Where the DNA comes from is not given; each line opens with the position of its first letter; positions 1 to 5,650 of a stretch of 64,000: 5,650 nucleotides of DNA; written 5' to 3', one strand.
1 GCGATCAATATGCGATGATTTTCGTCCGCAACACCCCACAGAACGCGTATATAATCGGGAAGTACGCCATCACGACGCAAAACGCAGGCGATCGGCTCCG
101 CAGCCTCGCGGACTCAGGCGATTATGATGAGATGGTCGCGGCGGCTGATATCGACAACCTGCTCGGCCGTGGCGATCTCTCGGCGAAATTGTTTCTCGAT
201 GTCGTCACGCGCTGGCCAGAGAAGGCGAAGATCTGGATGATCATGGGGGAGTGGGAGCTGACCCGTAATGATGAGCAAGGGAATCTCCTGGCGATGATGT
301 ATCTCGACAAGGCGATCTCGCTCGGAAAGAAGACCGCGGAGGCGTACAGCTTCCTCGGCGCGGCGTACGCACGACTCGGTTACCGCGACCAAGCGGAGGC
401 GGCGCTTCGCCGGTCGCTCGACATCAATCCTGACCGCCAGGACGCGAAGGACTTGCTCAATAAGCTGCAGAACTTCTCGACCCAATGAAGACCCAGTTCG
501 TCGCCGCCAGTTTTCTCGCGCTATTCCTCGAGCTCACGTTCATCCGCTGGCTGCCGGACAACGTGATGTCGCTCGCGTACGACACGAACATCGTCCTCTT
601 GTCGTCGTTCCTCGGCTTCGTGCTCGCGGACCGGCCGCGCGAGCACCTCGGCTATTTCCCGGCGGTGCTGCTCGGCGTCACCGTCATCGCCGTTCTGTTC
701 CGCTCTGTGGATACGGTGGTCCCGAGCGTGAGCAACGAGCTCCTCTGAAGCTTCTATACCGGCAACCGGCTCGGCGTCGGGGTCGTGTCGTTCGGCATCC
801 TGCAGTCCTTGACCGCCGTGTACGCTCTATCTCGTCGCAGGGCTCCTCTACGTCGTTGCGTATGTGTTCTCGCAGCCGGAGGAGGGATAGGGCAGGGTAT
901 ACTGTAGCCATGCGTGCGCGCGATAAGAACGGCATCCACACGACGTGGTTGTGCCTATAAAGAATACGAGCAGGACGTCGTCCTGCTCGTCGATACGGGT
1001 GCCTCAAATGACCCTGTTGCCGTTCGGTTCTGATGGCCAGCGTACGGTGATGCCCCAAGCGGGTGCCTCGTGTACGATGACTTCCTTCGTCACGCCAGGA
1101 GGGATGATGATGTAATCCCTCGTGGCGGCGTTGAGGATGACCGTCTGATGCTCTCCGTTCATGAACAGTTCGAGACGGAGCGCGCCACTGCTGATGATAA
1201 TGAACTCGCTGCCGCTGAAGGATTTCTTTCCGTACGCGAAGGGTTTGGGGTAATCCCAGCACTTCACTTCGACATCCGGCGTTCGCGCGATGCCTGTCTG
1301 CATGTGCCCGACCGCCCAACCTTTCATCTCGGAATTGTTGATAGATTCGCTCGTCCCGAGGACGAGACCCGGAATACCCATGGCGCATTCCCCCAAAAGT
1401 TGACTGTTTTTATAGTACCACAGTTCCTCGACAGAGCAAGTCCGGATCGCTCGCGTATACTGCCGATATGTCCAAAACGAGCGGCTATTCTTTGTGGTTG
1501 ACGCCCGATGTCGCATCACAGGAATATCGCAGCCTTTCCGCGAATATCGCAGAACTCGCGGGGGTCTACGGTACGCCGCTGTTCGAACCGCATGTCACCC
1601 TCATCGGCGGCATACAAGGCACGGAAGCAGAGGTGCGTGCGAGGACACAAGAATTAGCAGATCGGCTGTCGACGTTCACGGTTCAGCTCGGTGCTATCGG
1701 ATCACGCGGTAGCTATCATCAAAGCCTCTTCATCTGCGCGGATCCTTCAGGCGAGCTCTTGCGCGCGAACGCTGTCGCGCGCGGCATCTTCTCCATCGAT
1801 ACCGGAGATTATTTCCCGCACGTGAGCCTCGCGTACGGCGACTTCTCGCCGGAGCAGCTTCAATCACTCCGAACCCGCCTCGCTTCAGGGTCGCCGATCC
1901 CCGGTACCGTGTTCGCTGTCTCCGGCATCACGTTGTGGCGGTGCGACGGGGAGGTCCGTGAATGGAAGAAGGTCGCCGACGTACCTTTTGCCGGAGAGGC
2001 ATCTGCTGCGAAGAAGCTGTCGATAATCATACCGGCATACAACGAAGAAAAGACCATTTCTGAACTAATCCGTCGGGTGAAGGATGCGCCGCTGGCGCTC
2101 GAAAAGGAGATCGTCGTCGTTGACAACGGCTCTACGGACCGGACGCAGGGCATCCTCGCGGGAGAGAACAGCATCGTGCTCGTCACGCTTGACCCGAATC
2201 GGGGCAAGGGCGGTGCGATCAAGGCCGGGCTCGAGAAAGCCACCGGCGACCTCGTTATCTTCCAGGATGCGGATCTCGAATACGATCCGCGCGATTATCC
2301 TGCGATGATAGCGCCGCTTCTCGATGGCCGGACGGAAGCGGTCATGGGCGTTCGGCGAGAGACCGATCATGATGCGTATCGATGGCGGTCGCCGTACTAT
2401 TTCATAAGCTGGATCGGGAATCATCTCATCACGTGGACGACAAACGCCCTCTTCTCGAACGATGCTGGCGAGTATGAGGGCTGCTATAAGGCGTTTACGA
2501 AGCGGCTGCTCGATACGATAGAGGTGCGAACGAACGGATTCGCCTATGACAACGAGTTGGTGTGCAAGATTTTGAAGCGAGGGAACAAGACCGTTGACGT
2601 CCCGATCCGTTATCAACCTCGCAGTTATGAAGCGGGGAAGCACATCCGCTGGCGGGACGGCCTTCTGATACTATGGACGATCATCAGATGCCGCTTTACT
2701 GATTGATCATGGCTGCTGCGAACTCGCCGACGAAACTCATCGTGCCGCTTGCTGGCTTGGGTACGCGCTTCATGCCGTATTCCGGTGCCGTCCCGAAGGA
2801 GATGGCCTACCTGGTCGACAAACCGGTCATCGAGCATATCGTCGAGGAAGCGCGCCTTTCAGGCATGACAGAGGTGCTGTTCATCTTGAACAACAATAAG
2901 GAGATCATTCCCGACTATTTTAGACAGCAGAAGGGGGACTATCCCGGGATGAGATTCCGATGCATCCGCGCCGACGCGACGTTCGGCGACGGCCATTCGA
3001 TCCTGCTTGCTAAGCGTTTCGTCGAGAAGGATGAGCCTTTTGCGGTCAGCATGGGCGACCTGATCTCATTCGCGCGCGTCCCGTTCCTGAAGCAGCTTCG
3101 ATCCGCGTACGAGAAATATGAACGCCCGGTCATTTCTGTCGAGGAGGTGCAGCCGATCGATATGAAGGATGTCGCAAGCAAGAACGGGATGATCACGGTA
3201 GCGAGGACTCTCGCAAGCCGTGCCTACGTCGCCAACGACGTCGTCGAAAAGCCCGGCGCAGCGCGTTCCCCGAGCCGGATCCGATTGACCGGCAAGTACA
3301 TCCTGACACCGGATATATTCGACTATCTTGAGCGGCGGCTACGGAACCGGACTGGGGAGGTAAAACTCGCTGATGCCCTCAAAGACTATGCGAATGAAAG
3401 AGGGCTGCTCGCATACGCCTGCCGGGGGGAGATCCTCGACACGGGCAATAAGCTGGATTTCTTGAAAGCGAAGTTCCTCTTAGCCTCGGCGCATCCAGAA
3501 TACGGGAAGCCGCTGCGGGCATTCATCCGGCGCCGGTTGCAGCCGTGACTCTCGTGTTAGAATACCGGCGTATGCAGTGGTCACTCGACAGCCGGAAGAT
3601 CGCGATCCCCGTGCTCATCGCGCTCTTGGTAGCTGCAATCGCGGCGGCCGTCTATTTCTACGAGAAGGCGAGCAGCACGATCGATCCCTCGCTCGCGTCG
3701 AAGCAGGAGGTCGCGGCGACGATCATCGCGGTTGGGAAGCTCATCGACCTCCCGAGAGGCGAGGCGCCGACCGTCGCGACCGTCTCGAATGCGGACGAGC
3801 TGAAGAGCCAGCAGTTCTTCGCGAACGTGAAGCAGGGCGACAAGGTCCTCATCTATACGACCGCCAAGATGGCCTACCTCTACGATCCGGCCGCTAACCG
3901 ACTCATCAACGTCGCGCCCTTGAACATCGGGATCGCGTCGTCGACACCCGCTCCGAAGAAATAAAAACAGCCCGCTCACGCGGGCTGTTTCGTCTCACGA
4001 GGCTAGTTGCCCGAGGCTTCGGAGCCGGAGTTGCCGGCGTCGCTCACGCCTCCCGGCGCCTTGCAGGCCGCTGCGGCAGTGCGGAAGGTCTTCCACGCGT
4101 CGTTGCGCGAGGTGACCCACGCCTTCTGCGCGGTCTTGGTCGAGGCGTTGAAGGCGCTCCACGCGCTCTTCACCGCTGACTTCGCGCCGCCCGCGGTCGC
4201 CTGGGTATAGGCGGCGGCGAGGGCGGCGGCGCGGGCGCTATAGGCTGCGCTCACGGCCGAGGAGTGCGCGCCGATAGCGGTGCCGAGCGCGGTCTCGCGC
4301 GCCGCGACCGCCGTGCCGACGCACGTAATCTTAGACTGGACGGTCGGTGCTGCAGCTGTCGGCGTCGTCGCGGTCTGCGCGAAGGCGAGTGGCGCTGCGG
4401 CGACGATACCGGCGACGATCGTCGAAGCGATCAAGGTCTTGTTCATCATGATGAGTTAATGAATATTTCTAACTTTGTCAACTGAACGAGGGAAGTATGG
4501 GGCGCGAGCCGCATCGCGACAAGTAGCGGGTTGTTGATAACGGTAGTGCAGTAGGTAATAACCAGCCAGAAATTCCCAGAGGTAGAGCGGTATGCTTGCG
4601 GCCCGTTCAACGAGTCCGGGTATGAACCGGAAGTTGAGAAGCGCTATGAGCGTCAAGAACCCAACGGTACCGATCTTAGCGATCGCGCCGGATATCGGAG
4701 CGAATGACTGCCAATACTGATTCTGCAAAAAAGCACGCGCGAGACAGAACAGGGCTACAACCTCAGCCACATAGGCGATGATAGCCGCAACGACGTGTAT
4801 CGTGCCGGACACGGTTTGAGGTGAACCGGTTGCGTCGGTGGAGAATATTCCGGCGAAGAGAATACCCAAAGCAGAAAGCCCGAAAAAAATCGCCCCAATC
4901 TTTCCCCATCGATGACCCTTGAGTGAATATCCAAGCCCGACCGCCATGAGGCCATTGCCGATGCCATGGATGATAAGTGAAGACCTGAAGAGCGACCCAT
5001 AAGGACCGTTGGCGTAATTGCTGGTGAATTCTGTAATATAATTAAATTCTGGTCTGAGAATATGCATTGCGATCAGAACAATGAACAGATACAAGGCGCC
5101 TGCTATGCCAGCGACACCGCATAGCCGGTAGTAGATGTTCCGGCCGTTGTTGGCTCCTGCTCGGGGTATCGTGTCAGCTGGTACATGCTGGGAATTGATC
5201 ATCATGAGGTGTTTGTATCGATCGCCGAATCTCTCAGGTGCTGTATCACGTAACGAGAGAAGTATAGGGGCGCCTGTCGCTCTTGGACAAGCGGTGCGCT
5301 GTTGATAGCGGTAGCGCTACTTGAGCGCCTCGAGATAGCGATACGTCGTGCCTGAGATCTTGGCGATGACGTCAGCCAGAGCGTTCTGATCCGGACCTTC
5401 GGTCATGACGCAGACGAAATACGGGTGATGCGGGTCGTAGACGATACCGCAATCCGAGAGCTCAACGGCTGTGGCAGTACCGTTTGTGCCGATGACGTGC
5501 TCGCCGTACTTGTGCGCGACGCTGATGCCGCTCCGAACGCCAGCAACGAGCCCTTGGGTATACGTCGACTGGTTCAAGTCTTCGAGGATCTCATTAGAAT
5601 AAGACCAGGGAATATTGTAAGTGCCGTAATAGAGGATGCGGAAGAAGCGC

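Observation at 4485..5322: Paralogous ~70-nt element upstream of two consecutive minus-strand genes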

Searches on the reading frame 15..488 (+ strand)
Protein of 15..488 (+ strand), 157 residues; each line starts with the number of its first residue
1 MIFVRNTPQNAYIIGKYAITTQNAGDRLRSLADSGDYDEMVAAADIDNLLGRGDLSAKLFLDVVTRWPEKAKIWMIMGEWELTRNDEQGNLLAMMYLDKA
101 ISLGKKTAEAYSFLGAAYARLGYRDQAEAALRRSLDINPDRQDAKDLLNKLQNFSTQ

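Call 37: find_encoding_contigs(protein=window:15-488:+, flank=10000, max_places=3)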
Protein window:15-488:+ (157 aa): no gene with exactly this product is on record in the collection.

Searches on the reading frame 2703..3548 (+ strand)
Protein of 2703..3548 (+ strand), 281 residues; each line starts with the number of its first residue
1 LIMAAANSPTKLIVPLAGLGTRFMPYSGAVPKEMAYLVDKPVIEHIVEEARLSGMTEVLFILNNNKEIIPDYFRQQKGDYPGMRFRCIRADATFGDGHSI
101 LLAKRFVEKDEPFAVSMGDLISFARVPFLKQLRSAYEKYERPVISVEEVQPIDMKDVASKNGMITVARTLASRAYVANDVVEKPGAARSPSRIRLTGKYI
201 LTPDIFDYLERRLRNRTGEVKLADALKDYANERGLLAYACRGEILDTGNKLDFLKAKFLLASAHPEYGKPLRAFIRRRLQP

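Call 11: search_protein_families(library=pfam, proteins=[window:2703-3548:+], max_evalue=0.01)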
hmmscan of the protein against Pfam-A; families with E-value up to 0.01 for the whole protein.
window:2703-3548:+ (281 aa): 2 families
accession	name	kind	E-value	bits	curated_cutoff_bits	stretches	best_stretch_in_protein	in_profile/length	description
PF00483.29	NTP_transferase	-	1.5e-16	61.1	21.2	1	17-257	7-239/245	Nucleotidyl transferase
PF12804.13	NTP_transf_3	-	1.7e-05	25.5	27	1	17-146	6-121/160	MobA-like NTP transferase domain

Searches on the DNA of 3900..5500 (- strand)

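Call 9: search_rna_families(source=window, start=3900, end=5500, threshold=evalue, max_evalue=10)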
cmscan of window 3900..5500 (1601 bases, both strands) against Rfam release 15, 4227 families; matches with E-value up to 10: 4.
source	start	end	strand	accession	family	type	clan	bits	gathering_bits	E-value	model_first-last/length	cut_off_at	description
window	4162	4225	+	RF03294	mir-H3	Gene; miRNA;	-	19.8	70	7.7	8-74/81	no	mir-H3 microRNA precursor family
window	4302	4384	+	RF03407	MIR531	Gene; miRNA;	-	19.4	70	2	1-69/69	no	MIR531 microRNA precursor family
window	5285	5324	-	RF00837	mir-251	Gene; miRNA;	CL00135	16.2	45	6.3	1-61/61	no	microRNA mir-251 microRNA precursor family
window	3920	3988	+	RF02236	asX2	Gene; sRNA;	-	14.6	70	9.3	1-87/87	no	Xanthomonas sRNA asX2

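Call 49: search_dna_similar(query=window:5196-5330:-, collection=plasmids, mode=distant, max_evalue=0.01, max_rows=10)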
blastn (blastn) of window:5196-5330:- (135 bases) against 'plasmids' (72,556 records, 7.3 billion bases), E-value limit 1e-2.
No match.

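Call 50: search_dna_similar(query=window:4440-4560:-, collection=phages, mode=distant, max_evalue=0.01, max_rows=10)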
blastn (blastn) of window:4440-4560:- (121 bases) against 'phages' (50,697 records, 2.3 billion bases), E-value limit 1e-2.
No match.

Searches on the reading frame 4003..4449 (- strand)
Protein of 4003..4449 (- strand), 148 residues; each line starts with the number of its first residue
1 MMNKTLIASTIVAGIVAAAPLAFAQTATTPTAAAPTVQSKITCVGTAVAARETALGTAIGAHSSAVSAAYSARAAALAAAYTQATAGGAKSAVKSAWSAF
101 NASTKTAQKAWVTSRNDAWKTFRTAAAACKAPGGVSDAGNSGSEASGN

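Call 11: search_protein_families(library=pfam, proteins=[window:4003-4449:-], max_evalue=0.01)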
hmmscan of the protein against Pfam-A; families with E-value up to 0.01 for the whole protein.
window:4003-4449:- (148 aa): 0 families

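Call 22: find_homologous_proteins(query=window:4003-4449:-)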
Query window:4003-4449:- (148 aa): 13 proteins with E <= 0.001 among 3508 candidates.
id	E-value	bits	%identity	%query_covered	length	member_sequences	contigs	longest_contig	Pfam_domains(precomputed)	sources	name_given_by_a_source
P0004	1.1e-43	167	63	99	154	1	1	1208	-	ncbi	-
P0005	1.2e-42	163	63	99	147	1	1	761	-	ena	-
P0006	9.7e-36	141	57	100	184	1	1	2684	-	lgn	-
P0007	1.7e-34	137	54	99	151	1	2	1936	-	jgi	jgi:hypothetical protein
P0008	3.4e-34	136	67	74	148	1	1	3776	-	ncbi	-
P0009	7.1e-30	122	50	100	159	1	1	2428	-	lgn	-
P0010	1.2e-28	118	53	92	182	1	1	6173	-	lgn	-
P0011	2.7e-28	117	63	73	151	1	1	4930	-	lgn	-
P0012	6.0e-28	116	53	99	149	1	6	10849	-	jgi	jgi:hypothetical protein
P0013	3.9e-26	110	47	99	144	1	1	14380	-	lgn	-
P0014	3.5e-25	107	55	74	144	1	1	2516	-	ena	-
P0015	6.7e-24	103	57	59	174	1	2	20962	-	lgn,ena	-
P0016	1.8e-23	101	54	71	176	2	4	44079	-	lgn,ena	-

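Call 24: find_encoding_contigs(protein=P0004, flank=4000, max_places=3)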
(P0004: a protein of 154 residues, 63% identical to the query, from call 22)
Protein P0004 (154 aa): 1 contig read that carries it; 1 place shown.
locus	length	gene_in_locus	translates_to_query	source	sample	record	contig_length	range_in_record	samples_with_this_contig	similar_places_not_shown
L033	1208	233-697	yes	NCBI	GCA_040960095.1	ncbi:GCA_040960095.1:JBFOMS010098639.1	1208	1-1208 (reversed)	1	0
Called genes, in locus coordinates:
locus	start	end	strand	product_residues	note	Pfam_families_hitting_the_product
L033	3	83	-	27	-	?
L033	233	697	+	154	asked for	-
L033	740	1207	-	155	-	?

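Call 25: find_encoding_contigs(protein=P0008, flank=4000, max_places=3)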
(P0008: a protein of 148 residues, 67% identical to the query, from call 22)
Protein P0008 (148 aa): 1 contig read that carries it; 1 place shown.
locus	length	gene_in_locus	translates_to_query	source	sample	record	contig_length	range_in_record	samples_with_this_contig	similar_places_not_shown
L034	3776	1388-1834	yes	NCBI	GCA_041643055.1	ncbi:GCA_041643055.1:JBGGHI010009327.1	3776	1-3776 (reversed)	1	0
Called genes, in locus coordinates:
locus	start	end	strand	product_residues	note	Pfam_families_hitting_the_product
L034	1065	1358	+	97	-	-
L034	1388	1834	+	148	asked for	-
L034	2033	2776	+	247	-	PF01522:Polysacc_deac_1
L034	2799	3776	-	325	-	?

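Call 26: find_encoding_contigs(protein=P0006, flank=4000, max_places=3)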
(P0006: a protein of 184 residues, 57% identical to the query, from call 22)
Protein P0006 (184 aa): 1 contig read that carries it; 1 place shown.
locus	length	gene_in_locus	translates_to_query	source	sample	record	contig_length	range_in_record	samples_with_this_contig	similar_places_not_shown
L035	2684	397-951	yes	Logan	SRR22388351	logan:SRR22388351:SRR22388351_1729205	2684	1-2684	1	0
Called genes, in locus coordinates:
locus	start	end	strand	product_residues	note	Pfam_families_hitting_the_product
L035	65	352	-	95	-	-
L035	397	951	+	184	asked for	-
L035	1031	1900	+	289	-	PF01522:Polysacc_deac_1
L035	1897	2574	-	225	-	PF14360:PAP2_C (weak)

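Call 27: find_encoding_contigs(protein=P0012, flank=4000, max_places=4)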
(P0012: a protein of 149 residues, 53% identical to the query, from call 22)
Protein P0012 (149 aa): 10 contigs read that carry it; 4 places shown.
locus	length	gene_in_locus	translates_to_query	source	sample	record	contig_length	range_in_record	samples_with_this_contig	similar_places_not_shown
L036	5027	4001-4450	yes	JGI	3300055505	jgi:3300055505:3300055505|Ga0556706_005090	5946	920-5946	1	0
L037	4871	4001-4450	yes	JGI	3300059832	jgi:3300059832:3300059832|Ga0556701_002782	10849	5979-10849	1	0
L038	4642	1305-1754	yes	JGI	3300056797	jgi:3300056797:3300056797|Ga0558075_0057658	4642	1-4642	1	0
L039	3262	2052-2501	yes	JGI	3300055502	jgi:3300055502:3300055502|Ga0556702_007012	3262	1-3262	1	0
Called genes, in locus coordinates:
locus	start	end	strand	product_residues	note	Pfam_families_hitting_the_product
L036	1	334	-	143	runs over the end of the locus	-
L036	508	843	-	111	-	-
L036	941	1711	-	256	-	-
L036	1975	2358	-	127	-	-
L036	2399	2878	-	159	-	-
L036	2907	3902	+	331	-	PF01594:AI-2E_transport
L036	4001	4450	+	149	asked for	-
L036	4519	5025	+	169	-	?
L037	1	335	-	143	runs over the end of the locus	-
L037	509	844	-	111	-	-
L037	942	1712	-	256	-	-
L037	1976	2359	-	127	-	-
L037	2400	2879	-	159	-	-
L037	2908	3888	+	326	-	PF01594:AI-2E_transport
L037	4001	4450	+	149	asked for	-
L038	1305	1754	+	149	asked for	-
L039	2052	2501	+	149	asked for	-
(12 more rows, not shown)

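Call 32: find_encoding_contigs(protein=P0005, flank=3000, max_places=2)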
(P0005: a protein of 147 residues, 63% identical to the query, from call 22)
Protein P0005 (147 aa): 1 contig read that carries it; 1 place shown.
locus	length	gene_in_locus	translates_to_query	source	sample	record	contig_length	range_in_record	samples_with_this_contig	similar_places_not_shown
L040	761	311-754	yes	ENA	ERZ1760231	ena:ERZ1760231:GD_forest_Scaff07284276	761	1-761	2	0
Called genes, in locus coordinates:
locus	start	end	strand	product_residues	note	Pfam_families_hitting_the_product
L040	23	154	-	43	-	PF18919:DUF5670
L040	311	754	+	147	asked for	-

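Call 33: find_encoding_contigs(protein=P0011, flank=3000, max_places=2)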
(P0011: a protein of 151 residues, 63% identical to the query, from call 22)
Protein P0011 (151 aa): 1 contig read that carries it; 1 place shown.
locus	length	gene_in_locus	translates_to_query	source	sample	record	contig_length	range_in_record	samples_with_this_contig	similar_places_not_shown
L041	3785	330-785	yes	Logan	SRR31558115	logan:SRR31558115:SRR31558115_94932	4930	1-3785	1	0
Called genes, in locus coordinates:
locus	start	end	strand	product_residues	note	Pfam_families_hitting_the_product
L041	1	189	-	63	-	?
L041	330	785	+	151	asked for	-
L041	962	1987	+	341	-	PF04041:Glyco_hydro_130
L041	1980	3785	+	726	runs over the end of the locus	PF13439:Glyco_transf_4, PF00534:Glycos_transf_1, PF13692:Glyco_trans_1_4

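Call 34: find_encoding_contigs(protein=P0007, flank=3000, max_places=2)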
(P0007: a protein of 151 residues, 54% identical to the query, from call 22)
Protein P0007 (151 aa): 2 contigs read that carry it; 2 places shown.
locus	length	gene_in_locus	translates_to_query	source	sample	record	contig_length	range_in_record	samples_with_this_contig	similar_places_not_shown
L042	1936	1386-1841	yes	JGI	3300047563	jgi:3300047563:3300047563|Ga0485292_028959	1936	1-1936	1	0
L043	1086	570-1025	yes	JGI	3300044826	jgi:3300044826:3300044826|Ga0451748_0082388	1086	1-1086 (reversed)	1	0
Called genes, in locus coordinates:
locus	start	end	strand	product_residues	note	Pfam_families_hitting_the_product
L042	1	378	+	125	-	?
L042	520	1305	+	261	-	PF01471:PG_binding_1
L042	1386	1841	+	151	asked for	-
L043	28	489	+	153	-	-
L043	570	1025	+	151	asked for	-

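Call 53: search_protein_families(library=ncbifam, proteins=[window:4003-4449:-], max_evalue=0.01)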
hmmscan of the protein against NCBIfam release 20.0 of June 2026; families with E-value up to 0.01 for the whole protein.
window:4003-4449:- (148 aa): 0 families

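Call 54: list_cluster_members(proteins=[P0001, window:4003-4449:-, window:62434-63795:-])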
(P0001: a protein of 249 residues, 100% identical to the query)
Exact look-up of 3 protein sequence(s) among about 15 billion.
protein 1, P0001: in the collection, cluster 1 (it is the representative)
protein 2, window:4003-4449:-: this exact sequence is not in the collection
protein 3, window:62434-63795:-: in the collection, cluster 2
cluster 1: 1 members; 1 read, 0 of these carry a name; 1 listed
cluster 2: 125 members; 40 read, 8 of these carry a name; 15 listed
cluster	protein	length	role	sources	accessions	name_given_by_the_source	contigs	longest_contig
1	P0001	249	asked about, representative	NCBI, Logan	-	-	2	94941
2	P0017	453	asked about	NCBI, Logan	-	-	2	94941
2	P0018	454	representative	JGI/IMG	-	replicative DNA helicase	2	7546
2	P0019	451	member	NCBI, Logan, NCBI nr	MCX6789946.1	MAG: replicative DNA helicase [Candidatus Kaiserbacteria bacterium] | replicative DNA helicase [Candidatus Kaiserbacteria bacterium]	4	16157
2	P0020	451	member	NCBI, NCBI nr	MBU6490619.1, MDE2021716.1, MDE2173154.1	replicative DNA helicase [Patescibacteria group bacterium]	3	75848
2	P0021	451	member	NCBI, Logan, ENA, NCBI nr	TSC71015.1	MAG: replicative DNA helicase [Parcubacteria group bacterium Gr01-1014_49]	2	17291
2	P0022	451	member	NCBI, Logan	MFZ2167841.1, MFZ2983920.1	MAG: replicative DNA helicase [Minisyncoccia bacterium]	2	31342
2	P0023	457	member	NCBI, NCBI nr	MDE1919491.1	MAG: replicative DNA helicase [Patescibacteria group bacterium] | replicative DNA helicase [Patescibacteria group bacterium]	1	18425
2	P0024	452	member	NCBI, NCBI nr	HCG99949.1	MAG TPA: replicative DNA helicase [Actinobacteria bacterium] | replicative DNA helicase [Actinomycetota bacterium]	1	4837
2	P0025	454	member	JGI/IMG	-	replicative DNA helicase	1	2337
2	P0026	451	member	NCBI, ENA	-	-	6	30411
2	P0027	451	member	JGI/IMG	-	-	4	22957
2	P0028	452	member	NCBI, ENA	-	-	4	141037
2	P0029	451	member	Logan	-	-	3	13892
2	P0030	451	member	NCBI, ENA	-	-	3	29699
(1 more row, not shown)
